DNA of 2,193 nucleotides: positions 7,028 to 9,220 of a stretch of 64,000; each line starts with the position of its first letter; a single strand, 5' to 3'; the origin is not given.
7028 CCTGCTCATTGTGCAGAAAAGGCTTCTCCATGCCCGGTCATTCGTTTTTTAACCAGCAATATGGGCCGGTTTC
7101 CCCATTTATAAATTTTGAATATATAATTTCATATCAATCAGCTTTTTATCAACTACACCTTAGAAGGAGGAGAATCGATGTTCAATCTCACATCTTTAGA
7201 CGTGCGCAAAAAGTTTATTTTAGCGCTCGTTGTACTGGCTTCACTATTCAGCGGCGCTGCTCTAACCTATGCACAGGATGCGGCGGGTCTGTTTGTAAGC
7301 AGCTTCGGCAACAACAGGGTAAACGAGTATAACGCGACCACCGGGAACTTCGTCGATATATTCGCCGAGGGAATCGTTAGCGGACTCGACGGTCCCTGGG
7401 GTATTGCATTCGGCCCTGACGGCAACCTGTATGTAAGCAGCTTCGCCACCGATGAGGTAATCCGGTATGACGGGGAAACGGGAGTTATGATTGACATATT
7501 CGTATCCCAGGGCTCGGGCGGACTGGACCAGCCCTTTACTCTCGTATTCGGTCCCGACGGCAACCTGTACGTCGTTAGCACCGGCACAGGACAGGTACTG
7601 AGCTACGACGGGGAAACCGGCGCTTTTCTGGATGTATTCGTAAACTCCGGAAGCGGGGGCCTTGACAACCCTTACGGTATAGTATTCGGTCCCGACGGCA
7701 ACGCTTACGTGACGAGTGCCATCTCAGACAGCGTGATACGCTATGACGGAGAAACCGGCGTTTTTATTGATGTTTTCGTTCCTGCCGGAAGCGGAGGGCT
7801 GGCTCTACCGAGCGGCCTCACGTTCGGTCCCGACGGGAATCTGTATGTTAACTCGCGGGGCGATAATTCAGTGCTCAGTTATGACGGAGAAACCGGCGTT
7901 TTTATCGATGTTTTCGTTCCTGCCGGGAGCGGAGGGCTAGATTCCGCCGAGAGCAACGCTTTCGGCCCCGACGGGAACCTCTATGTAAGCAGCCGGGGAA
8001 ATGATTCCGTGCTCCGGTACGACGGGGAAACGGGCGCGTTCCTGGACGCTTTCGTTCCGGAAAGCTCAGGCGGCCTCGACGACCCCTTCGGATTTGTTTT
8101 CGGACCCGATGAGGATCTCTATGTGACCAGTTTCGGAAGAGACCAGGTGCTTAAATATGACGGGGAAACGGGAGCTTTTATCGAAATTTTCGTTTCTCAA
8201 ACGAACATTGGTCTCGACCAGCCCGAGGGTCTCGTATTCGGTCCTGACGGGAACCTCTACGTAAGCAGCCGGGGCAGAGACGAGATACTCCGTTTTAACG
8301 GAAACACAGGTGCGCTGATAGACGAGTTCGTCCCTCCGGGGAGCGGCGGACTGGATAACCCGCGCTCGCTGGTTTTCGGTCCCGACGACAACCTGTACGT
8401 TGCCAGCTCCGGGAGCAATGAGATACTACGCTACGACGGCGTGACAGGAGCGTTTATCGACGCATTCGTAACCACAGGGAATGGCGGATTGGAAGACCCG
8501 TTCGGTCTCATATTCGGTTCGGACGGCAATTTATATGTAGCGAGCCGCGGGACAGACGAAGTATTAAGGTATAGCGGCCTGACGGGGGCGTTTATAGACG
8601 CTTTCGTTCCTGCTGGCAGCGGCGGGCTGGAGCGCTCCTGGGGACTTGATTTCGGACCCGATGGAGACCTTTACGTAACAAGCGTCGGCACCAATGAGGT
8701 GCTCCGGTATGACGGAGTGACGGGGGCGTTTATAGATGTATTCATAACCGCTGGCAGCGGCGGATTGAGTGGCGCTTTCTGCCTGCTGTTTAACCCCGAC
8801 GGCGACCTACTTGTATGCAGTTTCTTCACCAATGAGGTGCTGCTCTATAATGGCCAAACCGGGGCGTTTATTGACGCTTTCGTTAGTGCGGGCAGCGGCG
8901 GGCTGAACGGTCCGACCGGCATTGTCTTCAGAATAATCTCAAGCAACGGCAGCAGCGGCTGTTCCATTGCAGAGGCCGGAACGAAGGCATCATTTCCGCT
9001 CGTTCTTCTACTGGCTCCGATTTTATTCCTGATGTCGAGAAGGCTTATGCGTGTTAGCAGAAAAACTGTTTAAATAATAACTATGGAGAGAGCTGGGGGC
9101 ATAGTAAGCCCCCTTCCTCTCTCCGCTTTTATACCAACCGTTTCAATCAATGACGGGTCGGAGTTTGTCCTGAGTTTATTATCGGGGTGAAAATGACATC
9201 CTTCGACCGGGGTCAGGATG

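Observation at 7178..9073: NHL-propeller protein built from very recent intragenic tandem DNA duplications, with a non-canonical C-terminal sorting tail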

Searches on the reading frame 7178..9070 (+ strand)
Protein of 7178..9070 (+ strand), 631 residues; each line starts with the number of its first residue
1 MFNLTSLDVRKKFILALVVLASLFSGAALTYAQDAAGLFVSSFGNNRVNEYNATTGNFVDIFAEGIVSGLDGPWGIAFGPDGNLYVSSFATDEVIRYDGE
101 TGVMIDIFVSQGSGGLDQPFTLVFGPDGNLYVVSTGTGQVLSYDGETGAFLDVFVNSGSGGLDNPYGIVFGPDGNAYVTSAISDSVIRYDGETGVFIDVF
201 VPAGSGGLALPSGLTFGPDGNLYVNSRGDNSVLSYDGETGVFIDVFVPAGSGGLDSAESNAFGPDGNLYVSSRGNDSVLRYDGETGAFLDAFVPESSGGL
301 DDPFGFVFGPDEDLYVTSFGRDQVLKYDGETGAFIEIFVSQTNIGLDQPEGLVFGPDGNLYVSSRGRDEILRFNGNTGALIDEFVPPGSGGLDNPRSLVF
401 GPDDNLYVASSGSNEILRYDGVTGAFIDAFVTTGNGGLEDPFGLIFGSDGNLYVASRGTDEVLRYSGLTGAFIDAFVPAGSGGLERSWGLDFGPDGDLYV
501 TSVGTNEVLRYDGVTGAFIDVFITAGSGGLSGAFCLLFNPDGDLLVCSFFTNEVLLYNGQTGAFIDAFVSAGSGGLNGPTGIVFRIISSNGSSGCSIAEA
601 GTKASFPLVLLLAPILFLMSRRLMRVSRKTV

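Call 4: search_protein_families(library=ncbifam, proteins=[window:7178-9070:+], max_evalue=10)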
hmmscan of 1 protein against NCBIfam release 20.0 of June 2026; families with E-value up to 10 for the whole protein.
window:7178-9070:+ (631 aa): 8 families
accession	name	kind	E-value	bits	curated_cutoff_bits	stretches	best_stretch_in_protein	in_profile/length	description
NF033206.1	ScyE_fam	subfamily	4.6e-38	131.6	80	9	261-367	212-322/333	ScyD/ScyE family protein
TIGR03606.1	non_repeat_PQQ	subfamily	4.9e-34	117.9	434.55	9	61-103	20-62/454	glucose/sorbosone family PQQ-dependent dehydrogenase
NF035926.1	scyF_NHL_VPEP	equivalog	9.9e-28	97.3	350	6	27-113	105-193/376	scytonemin biosynthesis PEP-CTERM protein ScyF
TIGR03803.2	Gloeo_Verruco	domain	4.3e-05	23.2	44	2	443-453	7-17/50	choice-of-anchor tandem repeat GloVer-containing protein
TIGR02604.1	Piru_Ver_Nterm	subfamily_domain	0.02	14.3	122.2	0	209-225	321-337/367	PVC-type heme-binding CxxCH protein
NF038040.1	phero_PhrK_fam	equivalog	0.071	13.4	35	1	11-31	2-22/40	PhrK family phosphatase-inhibitory pheromone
TIGR04246.1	nitrous_NosZ_Gp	equivalog_domain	0.096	10.9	625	1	168-224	342-399/578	Sec-dependent nitrous-oxide reductase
NF033191.4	JDVT-CTERM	domain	1.8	8.5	27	1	591-613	2-25/35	JDVT-CTERM domain-containing protein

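Call 5: search_protein_families(library=pfam, proteins=[window:7178-9070:+], max_evalue=1)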
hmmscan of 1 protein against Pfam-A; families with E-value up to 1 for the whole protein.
window:7178-9070:+ (631 aa): 22 families
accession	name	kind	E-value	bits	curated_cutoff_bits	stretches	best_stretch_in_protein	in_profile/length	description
PF24684.1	Vgb_lyase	-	4.3e-25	88.5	50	3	261-510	19-248/290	Virginiamycin B lyase family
PF01436.27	NHL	-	2.6e-14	52.9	20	2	70-87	1-18/28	NHL repeat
PF20067.5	SSL_N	-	6.7e-10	39.1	18.9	1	346-364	20-38/46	Strictosidine synthase-like, N-terminal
PF08450.18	SGL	-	9.7e-10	38.9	26.3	1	213-411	44-245/246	SMP-30/Gluconolactonase/LRE-like region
PF13449.12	Phytase-like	-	2e-09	38.2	27.6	1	349-387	70-107/284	Esterase-like activity of phytase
PF21959.2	DUF6923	-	3.1e-09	37.4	27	2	77-171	93-182/234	Repeat of unknown function (DUF6923)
PF10282.15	Lactonase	-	9.2e-09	35.4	21.7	2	324-416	217-315/344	Lactonase, 7-bladed beta-propeller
PF25175.1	Beta-prop_WDR5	-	3.2e-08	33.6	250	1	215-326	101-204/296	WDR5 beta-propeller domain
PF15232.11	DUF4585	-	3.3e-07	30.7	27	0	235-252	33-50/73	Domain of unknown function (DUF4585)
PF12894.13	ANAPC4_WD40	-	5.6e-07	30.2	22.9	0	535-568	43-76/91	Anaphase-promoting complex subunit 4 WD40 domain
PF07494.17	Reg_prop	-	1.6e-05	25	20.4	0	444-457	10-23/24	Two component regulator propeller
PF06739.17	SBBP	-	2.3e-05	24.7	20.5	1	158-179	8-29/38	Beta-propeller repeat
PF23098.1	Beta-prop_NOL10_N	-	2.5e-05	24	27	0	396-440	135-179/385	Nucleolar protein 10-like, N-terminal domain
PF25021.1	TEN_NHL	-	5e-05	22.9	27.1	0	70-141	30-97/357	Teneurin NHL domain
PF25168.1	Beta-prop_WDR36-Utp21_2nd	-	0.00013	21.8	84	0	214-271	246-298/335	WDR36/Utp21 second beta-propeller domain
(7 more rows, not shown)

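Call 11: find_encoding_contigs(protein=window:7178-9070:+, flank=10000, max_places=6)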
Protein window:7178-9070:+ (631 aa): 1 contig read that carries it; 1 place shown.
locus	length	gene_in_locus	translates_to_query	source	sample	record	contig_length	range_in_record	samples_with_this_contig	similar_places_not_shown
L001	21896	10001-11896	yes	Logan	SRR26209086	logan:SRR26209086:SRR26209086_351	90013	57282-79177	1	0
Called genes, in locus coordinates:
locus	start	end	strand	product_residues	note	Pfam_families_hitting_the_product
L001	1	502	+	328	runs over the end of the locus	PF04463:2-thiour_desulf, PF08349:DUF1722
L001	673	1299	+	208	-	-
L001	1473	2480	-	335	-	PF00579:tRNA-synt_1b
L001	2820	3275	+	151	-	PF04343:DUF488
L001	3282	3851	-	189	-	PF16747:Adhesin_E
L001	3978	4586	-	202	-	-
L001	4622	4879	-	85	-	PF13811:DUF4186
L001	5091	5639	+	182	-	PF00034:Cytochrom_C, PF13442:Cytochrome_CBB3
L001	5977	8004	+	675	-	PF13188:PAS_8, PF08447:PAS_3, PF13426:PAS_9, PF01590:GAF, PF13185:GAF_2, PF13492:GAF_3, PF00512:HisKA, PF02518:HATPase_c, +3 more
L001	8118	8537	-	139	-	-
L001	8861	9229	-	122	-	-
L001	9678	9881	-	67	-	-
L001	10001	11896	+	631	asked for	-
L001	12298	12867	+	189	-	-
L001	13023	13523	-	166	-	-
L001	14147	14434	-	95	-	-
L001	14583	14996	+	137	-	-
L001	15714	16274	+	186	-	-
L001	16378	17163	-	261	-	PF01183:Glyco_hydro_25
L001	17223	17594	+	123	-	-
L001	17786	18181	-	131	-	-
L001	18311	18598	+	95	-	-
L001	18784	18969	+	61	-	-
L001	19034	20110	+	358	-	PF02958:EcKL, PF01636:APH, PF07914:DUF1679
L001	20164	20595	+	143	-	PF10604:Polyketide_cyc2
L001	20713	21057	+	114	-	PF12680:SnoaL_2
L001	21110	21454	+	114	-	PF08818:DUF1801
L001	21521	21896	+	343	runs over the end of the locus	PF00296:Bac_luciferase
